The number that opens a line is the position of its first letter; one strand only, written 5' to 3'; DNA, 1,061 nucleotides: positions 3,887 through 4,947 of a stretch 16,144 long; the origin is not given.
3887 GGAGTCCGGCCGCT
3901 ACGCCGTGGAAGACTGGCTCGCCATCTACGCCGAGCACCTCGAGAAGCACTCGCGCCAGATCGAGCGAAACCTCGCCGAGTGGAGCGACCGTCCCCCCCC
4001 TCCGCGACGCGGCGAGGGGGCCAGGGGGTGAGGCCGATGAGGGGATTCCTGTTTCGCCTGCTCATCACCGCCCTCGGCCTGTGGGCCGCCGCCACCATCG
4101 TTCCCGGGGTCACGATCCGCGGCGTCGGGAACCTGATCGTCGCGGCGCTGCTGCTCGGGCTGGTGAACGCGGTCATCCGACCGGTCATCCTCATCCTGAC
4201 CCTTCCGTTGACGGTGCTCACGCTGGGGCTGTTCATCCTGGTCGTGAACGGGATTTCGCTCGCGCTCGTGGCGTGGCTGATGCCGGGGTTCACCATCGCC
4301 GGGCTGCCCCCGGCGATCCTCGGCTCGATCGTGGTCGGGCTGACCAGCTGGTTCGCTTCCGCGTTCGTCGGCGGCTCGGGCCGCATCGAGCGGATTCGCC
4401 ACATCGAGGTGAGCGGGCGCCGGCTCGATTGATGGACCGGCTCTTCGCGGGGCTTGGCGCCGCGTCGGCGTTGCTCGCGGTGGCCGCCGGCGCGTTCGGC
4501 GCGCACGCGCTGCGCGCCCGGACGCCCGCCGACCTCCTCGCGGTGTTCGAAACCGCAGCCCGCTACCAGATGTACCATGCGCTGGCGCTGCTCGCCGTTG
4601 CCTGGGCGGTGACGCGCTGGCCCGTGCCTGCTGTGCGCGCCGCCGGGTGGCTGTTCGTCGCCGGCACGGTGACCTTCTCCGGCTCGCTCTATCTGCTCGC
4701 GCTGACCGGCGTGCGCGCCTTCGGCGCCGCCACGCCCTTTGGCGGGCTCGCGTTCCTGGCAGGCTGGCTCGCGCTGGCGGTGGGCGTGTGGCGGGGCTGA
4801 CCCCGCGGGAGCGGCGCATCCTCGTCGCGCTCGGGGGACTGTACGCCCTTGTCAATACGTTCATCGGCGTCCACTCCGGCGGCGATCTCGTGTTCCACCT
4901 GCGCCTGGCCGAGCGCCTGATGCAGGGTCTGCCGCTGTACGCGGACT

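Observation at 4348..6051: DUF423 + GT87-like gene pair bracketed by a direct repeat made of the DUF360 gene 3' end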

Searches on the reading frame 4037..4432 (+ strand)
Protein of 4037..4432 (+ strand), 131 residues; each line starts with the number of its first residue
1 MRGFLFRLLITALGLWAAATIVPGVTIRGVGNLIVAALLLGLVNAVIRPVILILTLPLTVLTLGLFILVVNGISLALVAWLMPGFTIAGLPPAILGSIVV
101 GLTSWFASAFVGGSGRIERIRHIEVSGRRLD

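Call 8: search_protein_families(library=pfam, proteins=[window:4037-4429:+], max_evalue=0.01)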
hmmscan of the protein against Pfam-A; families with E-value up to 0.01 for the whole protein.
window:4037-4429:+ (131 aa): 1 family
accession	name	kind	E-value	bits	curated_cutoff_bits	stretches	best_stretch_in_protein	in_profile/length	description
PF04020.18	Phage_holin_4_2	-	7.8e-30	104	28.8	1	3-106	2-105/105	Mycobacterial 4 TMS phage holin, superfamily IV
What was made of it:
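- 4037..4432 (+): Intact DUF360 (Phage_holin_4_2) gene, 131 aa. It is a mosaic: recipient type to 4408, donor type from 4413. Pfam PF04020, E=7.8e-30 (call 8).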

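Call 9: find_encoding_contigs(protein=window:4037-4432:+, flank=10000, max_places=10)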
Protein window:4037-4432:+ (131 aa): 11 contigs read that carry it; 10 places shown.
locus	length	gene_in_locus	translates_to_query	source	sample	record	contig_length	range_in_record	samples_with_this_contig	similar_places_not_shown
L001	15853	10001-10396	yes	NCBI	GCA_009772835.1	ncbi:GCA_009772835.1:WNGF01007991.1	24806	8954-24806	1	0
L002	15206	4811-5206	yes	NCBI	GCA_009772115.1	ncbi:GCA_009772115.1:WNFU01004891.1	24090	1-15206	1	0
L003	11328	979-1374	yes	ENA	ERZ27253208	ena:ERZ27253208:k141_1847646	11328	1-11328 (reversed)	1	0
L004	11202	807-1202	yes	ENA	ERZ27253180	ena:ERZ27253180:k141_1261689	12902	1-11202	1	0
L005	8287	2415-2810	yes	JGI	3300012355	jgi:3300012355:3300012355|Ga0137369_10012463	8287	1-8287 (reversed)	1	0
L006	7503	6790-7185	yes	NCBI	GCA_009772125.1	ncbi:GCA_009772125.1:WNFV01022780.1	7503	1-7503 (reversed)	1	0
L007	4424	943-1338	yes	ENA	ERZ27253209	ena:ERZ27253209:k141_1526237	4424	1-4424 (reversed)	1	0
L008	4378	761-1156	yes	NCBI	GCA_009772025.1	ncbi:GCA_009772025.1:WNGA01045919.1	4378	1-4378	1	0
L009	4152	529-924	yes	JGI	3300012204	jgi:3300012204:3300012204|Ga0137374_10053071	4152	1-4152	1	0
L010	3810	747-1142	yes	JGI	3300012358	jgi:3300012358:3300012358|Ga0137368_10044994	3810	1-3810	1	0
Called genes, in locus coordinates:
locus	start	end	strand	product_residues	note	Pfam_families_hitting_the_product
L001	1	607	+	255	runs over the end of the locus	PF02585:PIG-L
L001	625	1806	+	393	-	PF00266:Aminotran_5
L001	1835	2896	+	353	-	PF03054:tRNA_Me_trans, PF20259:tRNA_Me_trans_M, PF20258:tRNA_Me_trans_C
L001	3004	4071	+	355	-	-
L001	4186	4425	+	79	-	PF10861:DUF2784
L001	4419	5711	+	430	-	PF00155:Aminotran_1_2 (weak), PF00266:Aminotran_5, PF01041:DegT_DnrJ_EryC1, PF01053:Cys_Met_Meta_PP (weak)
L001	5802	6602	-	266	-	PF04199:Cyclase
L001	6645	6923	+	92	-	-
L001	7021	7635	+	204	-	-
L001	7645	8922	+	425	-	PF01145:Band_7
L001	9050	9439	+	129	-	-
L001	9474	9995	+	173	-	PF12867:DinB_2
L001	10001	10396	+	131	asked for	PF04020:Phage_holin_4_2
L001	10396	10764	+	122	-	PF04241:DUF423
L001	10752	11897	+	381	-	PF09594:GT87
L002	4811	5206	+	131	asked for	PF04020:Phage_holin_4_2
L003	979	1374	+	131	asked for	PF04020:Phage_holin_4_2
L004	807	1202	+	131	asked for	PF04020:Phage_holin_4_2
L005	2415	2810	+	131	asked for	PF04020:Phage_holin_4_2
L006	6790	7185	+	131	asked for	PF04020:Phage_holin_4_2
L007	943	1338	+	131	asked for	PF04020:Phage_holin_4_2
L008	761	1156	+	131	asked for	PF04020:Phage_holin_4_2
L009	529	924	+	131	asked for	PF04020:Phage_holin_4_2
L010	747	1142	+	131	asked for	PF04020:Phage_holin_4_2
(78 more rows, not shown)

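Call 12: find_homologous_proteins(query=window:4037-4429:+, max_evalue=0.00001)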
Query window:4037-4429:+ (131 aa): 7541 proteins with E <= 0.00001 among 8000 candidates; the best 120 are listed.
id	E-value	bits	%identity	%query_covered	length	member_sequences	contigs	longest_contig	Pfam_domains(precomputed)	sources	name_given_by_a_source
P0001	5.1e-70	252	100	100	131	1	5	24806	PF04020.19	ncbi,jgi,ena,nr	ncbi:MAG TPA: phage holin family protein [Gemmatimonadales bacterium]|nr:phage holin family protein 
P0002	5.5e-70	251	100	100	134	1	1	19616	PF04020.19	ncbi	-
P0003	8.4e-68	244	98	100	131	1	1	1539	PF04020.19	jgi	jgi:putative membrane protein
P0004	4.8e-64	232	95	100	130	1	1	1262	PF04020.19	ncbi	-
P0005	5.9e-61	222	86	100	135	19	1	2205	PF04020.19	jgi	-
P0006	7.4e-61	222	86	100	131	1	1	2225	PF04020.19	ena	-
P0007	1.2e-60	221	87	100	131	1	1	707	PF04020.19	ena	-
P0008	1.6e-60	221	87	100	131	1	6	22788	PF04020.19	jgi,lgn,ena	-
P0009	1.6e-60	221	85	100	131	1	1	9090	PF04020.19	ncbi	ncbi:MAG: phage holin family protein [Gemmatimonadales bacterium]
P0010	2.1e-60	220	87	100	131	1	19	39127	PF04020.19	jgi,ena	-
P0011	2.4e-60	220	83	100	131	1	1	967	PF04020.19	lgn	-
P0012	2.8e-60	220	85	100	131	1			PF04020.19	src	-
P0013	3.1e-60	220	86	100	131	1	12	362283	PF04020.19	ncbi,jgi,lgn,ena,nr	ncbi:MAG: hypothetical protein DMD33_08825 [Gemmatimonadetes bacterium]|nr:MAG: hypothetical protein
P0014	4.3e-60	219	88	100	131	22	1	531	PF04020.19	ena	-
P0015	4.6e-60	219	85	100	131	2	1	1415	PF04020.19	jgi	-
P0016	4.6e-60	219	85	100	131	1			PF04020.19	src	-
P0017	5.1e-60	219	85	100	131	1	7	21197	PF04020.19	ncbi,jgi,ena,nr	ncbi:MAG: hypothetical protein AUH06_06925 [Gemmatimonadetes bacterium 13_2_20CM_69_27]|nr:MAG: hypo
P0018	5.7e-60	219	85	100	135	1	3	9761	PF04020.19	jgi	-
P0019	7.0e-60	219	85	100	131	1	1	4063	PF04020.19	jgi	-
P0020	7.6e-60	219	85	100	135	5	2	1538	PF04020.19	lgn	-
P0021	9.3e-60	218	85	100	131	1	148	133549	PF04020.19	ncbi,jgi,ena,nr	ncbi:MAG: hypothetical protein DMD51_06930 [Gemmatimonadetes bacterium]|nr:MAG: hypothetical protein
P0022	9.8e-60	218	85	100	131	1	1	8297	PF04020.19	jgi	jgi:putative membrane protein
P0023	1.0e-59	218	85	100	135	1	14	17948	PF04020.19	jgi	-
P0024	1.1e-59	218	84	100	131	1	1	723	PF04020.19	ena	-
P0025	1.1e-59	218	86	100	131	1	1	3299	PF04020.19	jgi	-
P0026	1.3e-59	218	88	100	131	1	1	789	PF04020.19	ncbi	-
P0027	1.3e-59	218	84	100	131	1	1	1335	PF04020.19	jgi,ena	-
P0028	1.6e-59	218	87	100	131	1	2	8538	PF04020.19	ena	-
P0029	1.7e-59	218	87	100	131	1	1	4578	PF04020.19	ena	-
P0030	1.8e-59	217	84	100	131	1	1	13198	PF04020.19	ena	-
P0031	2.1e-59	217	86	100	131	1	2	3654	PF04020.19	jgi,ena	-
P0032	2.7e-59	217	88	100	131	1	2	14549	PF04020.19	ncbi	-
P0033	2.8e-59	217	85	100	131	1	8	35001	PF04020.19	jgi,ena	jgi:putative membrane protein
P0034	2.8e-59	217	85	100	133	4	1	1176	PF04020.19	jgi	jgi:putative membrane protein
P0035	3.0e-59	217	87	100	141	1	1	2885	PF04020.19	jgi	jgi:putative membrane protein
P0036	3.3e-59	217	86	100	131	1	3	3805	PF04020.19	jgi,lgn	jgi:putative membrane protein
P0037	4.0e-59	216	84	100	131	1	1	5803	PF04020.19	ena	-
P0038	4.3e-59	216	84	100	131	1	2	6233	PF04020.19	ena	-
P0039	5.5e-59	216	86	100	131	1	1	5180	PF04020.19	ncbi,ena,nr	ncbi:MAG TPA: phage holin family protein [Gemmatimonadales bacterium]|nr:phage holin family protein 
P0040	6.8e-59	216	87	100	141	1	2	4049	PF04020.19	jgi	jgi:putative membrane protein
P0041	7.5e-59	215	85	100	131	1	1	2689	PF04020.19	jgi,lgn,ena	-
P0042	7.9e-59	215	85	100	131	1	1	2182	PF04020.19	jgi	-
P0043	8.7e-59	215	85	100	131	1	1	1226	PF04020.19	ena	-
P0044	9.7e-59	215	88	100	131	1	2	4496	PF04020.19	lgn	-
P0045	1.0e-58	215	85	100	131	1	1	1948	PF04020.19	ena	-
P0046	1.1e-58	215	84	100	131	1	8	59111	PF04020.19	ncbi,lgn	-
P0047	1.1e-58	215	84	100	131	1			PF04020.19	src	-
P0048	1.1e-58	215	87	100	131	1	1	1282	PF04020.19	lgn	-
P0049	1.1e-58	215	85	100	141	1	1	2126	PF04020.19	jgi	jgi:putative membrane protein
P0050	1.2e-58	215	85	100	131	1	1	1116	PF04020.19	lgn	-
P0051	1.3e-58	215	87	100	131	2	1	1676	PF04020.19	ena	-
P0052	1.4e-58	215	85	100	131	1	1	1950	PF04020.19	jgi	-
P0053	1.5e-58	214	85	100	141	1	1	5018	PF04020.19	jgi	jgi:putative membrane protein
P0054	1.5e-58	214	84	100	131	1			PF04020.19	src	-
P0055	1.5e-58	214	86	100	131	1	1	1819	PF04020.19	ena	-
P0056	1.5e-58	214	85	100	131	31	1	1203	PF04020.19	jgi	-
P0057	1.6e-58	214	86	100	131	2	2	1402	PF04020.19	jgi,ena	jgi:putative membrane protein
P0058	1.6e-58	214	85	100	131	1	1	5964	PF04020.19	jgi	jgi:putative membrane protein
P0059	1.6e-58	214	85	100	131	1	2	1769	PF04020.19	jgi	-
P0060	1.7e-58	214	84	100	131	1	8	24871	PF04020.19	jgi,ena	-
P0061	1.8e-58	214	85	100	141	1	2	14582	PF04020.19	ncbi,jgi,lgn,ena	-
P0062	2.7e-58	214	85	100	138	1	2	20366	PF04020.19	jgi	jgi:putative membrane protein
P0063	2.7e-58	214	86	100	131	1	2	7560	PF04020.19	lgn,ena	-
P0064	2.8e-58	214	84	100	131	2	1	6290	PF04020.19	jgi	jgi:putative membrane protein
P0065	2.9e-58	214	85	100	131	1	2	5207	PF04020.19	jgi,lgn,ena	-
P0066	3.2e-58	213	85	100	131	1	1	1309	PF04020.19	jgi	jgi:putative membrane protein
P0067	3.2e-58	213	85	100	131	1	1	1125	PF04020.19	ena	-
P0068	3.6e-58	213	83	100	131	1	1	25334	PF04020.19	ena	-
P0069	3.8e-58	213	83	100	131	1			PF04020.19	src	-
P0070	4.1e-58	213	84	100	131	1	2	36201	PF04020.19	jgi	jgi:putative membrane protein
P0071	4.2e-58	213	85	100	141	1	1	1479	PF04020.19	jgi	jgi:putative membrane protein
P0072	4.2e-58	213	82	100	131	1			PF04020.19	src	-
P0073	4.4e-58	213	85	100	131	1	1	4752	PF04020.19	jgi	-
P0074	4.9e-58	213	85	100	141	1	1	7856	PF04020.19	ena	-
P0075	5.0e-58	213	85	100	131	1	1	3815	PF04020.19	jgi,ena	-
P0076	5.1e-58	213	85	100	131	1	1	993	PF04020.19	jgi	jgi:putative membrane protein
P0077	5.7e-58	213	85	100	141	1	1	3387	PF04020.19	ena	-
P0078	5.8e-58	213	85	100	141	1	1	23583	PF04020.19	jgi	jgi:putative membrane protein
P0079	5.9e-58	213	85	100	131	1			PF04020.19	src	-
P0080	6.2e-58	212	85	100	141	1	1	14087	PF04020.19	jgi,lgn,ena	-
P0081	6.4e-58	212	86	100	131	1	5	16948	PF04020.19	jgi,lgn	jgi:putative membrane protein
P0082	7.8e-58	212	85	100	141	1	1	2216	PF04020.19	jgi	-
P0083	8.0e-58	212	85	100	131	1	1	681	PF04020.19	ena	-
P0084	8.2e-58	212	86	100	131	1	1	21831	PF04020.19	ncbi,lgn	-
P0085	9.1e-58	212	83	100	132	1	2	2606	PF04020.19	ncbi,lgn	-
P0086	9.3e-58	212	88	100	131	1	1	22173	PF04020.19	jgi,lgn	jgi:putative membrane protein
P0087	1.0e-57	212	85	100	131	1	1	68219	PF04020.19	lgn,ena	-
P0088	1.0e-57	212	85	100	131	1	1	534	PF04020.19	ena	-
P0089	1.1e-57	212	85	100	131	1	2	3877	PF04020.19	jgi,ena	jgi:putative membrane protein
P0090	1.1e-57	212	85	100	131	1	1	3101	PF04020.19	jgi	jgi:putative membrane protein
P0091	1.1e-57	212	85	100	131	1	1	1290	PF04020.19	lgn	-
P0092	1.1e-57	212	84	100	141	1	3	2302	PF04020.19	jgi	jgi:putative membrane protein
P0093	1.1e-57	212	82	100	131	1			PF04020.19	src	-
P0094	1.2e-57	212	84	100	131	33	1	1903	PF04020.19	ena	-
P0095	1.3e-57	211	85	100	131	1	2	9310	PF04020.19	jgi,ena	jgi:putative membrane protein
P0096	1.3e-57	211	84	100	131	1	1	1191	PF04020.19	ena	-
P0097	1.4e-57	211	85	100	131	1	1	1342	PF04020.19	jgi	jgi:putative membrane protein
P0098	1.5e-57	211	86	100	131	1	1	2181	PF04020.19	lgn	-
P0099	1.5e-57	211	84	100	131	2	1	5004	PF04020.19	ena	-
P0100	1.6e-57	211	84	100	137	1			PF04020.19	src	-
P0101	1.6e-57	211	82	100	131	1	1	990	PF04020.19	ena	-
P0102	1.7e-57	211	84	100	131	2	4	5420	PF04020.19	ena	-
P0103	1.8e-57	211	85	99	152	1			PF04020.19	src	-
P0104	1.9e-57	211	85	100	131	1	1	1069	PF04020.19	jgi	-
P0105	2.0e-57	211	80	100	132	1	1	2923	PF04020.19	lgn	-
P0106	2.1e-57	211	83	98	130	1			PF04020.19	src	-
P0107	2.4e-57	211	84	100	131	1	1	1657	PF04020.19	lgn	-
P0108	2.4e-57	211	83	100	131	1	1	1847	PF04020.19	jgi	jgi:putative membrane protein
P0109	2.5e-57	211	83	100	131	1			PF04020.19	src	-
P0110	2.5e-57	210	84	100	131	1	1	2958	PF04020.19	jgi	-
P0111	2.5e-57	210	82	100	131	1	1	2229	PF04020.19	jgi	jgi:putative membrane protein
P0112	2.6e-57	210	85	100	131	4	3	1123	PF04020.19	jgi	jgi:putative membrane protein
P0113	2.7e-57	210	83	100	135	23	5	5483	PF04020.19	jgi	-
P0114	2.7e-57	210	85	100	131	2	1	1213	PF04020.19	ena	-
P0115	2.7e-57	210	87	100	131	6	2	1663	PF04020.19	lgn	-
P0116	2.9e-57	210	85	100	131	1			PF04020.19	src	-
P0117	2.9e-57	210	85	100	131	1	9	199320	PF04020.19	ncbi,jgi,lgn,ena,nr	ncbi:MAG TPA: phage holin family protein [Gemmatimonadales bacterium]|jgi:putative membrane protein|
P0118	3.1e-57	210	84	100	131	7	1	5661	PF04020.19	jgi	jgi:putative membrane protein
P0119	3.2e-57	210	85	100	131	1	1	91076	PF04020.19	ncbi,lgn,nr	ncbi:MAG TPA: phage holin family protein [Gemmatimonadales bacterium]|nr:phage holin family protein 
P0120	3.2e-57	210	83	100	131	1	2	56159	PF04020.19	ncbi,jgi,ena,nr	ncbi:MAG TPA: phage holin family protein [Gemmatimonadales bacterium]|jgi:putative membrane protein|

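Call 14: find_related_loci(query=A2, collection=genome_contigs, flank=8000)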
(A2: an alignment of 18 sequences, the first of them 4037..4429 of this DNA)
Query A2 (131 aa) in genome_contigs; peptide patterns used: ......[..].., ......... (x = any residue, [..] = any of these).
599 stretches matched a pattern (row limit reached: there are more); 560 encode a relative of the query (tblastn E <= 1e-3); the best 80 are kept; 80 distinct loci.
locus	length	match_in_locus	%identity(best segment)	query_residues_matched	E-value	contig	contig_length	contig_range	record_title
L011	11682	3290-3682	84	1-131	1e-63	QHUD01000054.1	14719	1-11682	MAG: Gemmatimonadetes bacterium isolate AG36 14_0927_12_20cm_scaffold_7287_curated, whole genome shotgun sequence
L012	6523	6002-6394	80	1-131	3e-61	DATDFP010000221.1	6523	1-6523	MAG TPA_asm: Gemmatimonadales bacterium isolate SMAG_U229 k141_568885, whole genome shotgun sequence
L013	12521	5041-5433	78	1-131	1e-58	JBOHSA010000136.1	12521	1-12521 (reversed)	MAG: Gemmatimonadales bacterium isolate M3-S_metabat2.bin.176 k127_319061, whole genome shotgun sequence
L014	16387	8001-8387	78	3-131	1e-57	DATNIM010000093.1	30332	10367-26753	MAG TPA_asm: Gemmatimonadales bacterium isolate SMAG_U11373 k141_1074838, whole genome shotgun sequence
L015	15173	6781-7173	75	1-131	1e-57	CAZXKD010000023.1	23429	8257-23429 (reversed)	MAG TPA_asm: uncultured Gemmatimonadaceae bacterium isolate binchicken_co185_110 genome assembly, contig: NODE_2829_leng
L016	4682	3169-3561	89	1-131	7e-57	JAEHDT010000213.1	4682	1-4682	MAG: Gemmatimonadetes bacterium isolate EFPC_76 k127_12341834, whole genome shotgun sequence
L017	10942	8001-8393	88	1-131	2e-56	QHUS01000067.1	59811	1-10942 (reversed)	MAG: Gemmatimonadetes bacterium isolate AG22 14_1009_02_40cm_scaffold_739_curated, whole genome shotgun sequence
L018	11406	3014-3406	75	1-131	3e-55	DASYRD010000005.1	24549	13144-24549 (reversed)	MAG TPA_asm: Gemmatimonadales bacterium isolate SMAG_U4502 k141_3957800, whole genome shotgun sequence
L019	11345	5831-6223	81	1-131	2e-55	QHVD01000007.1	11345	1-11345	MAG: Gemmatimonadetes bacterium isolate AG12 14_0903_13_40cm_scaffold_9259_curated, whole genome shotgun sequence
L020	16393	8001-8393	85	1-131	4e-55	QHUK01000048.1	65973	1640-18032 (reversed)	MAG: Gemmatimonadetes bacterium isolate AG3 14_0919_02_20cm_scaffold_555_curated, whole genome shotgun sequence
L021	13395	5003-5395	84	1-131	3e-54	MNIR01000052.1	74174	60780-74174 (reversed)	MAG: Gemmatimonadetes bacterium 13_1_20CM_4_69_16 13_1_20cm_4_scaffold_102, whole genome shotgun sequence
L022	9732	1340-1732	83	1-131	9e-54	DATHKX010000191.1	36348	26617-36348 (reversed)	MAG TPA_asm: Gemmatimonadales bacterium isolate SMAG_U12591 k141_237895, whole genome shotgun sequence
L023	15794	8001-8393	80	1-131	6e-54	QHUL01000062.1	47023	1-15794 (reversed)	MAG: Gemmatimonadetes bacterium isolate AG29 14_1009_02_40cm_scaffold_292_curated, whole genome shotgun sequence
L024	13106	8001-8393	84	1-131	2e-53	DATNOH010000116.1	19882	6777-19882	MAG TPA_asm: Gemmatimonadales bacterium isolate SMAG_U11526 k141_1103556, whole genome shotgun sequence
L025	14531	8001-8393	85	1-131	2e-53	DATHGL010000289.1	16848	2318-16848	MAG TPA_asm: Gemmatimonadales bacterium isolate SMAG_U12473 k141_246068, whole genome shotgun sequence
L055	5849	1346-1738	78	1-131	5e-49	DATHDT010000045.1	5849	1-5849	MAG TPA_asm: Gemmatimonadales bacterium isolate SMAG_U12401 k141_219977, whole genome shotgun sequence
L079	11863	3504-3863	55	1-120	2e-35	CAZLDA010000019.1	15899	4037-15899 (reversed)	MAG TPA_asm: uncultured Pseudomonadales bacterium isolate SRP237561_co1_70 genome assembly, contig: NODE_6443_length_158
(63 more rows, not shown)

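Call 22: find_encoding_contigs(protein=P0004, flank=10000, max_places=6)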
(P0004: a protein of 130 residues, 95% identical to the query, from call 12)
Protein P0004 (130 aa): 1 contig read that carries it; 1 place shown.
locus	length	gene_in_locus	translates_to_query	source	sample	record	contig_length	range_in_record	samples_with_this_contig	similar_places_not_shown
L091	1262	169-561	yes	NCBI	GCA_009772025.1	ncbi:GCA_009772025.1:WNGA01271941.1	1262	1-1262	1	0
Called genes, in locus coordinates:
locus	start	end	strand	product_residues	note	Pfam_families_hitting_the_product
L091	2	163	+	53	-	?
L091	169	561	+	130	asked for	PF04020:Phage_holin_4_2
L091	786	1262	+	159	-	?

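Call 23: find_encoding_contigs(protein=P0003, flank=10000, max_places=6)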
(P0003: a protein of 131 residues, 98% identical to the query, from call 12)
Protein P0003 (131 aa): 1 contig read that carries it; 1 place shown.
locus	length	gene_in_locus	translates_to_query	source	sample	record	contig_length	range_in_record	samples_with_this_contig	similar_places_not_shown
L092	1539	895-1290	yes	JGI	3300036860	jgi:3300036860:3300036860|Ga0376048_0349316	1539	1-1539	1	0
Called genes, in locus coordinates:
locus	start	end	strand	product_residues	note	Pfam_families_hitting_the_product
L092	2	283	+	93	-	?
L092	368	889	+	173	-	PF12867:DinB_2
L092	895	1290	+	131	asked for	PF04020:Phage_holin_4_2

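Call 36: search_protein_families(library=pfam, proteins=[L022:3227-4591:+, L055:1738-2514:+, L013:5432-6682:+], max_evalue=0.001)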
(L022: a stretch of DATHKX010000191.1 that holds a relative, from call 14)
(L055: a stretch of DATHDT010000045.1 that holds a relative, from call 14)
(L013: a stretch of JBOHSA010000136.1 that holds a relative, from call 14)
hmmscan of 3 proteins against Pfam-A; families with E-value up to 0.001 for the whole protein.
L022:3227-4591:+ (455 aa): 1 family
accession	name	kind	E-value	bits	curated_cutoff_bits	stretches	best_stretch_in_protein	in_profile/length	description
PF00557.29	Peptidase_M24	-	3.8e-11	43.6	23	1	229-420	15-195/208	Metallopeptidase family M24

L055:1738-2514:+ (259 aa): 8 families
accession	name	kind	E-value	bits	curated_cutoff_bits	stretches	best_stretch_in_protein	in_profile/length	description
PF13489.12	Methyltransf_23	-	1.8e-25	90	27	1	71-226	16-161/164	Methyltransferase domain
PF08242.18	Methyltransf_12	-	2.7e-14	54.1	30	1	82-169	1-97/98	Methyltransferase domain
PF08241.18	Methyltransf_11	-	1.9e-13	51.3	21.2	1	82-170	1-93/95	Methyltransferase domain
PF13649.12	Methyltransf_25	-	1.1e-11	45.7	27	1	82-168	2-97/97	Methyltransferase domain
PF07021.18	MetW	-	1.2e-08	35.3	21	1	65-184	1-119/193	Methionine biosynthesis protein MetW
PF13847.12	Methyltransf_31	-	3.9e-06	27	27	1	80-177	6-115/145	Methyltransferase domain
PF08003.17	Methyltransf_9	-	0.00032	20.2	23.8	1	80-178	118-223/315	Protein of unknown function (DUF1698)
PF02353.26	CMAS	-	0.00063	19.6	27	1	76-151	61-141/273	Mycolic acid cyclopropane synthetase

L013:5432-6682:+ (417 aa): 1 family
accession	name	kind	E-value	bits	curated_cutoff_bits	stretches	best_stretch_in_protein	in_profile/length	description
PF09594.16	GT87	-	1.8e-27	97.1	25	1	65-314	2-230/237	Glycosyltransferase family 87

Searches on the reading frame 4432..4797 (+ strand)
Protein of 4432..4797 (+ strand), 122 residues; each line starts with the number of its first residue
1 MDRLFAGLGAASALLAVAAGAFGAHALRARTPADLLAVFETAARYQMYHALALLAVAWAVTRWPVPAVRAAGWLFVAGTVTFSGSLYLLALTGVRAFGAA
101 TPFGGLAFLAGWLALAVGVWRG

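Call 8: search_protein_families(library=pfam, proteins=[window:4432-4797:+], max_evalue=0.01)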
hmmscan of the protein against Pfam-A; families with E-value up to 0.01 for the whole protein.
window:4432-4797:+ (122 aa): 1 family
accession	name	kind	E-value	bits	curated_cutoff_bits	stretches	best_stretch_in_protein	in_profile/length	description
PF04241.20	DUF423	-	1.8e-29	102.3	25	1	19-105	1-86/86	Protein of unknown function (DUF423)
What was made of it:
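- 4432..4800 (+): DUF423 gene; its start overlaps the DUF360 stop (TGATG). Pfam PF04241, E=1.8e-29 (call 8).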
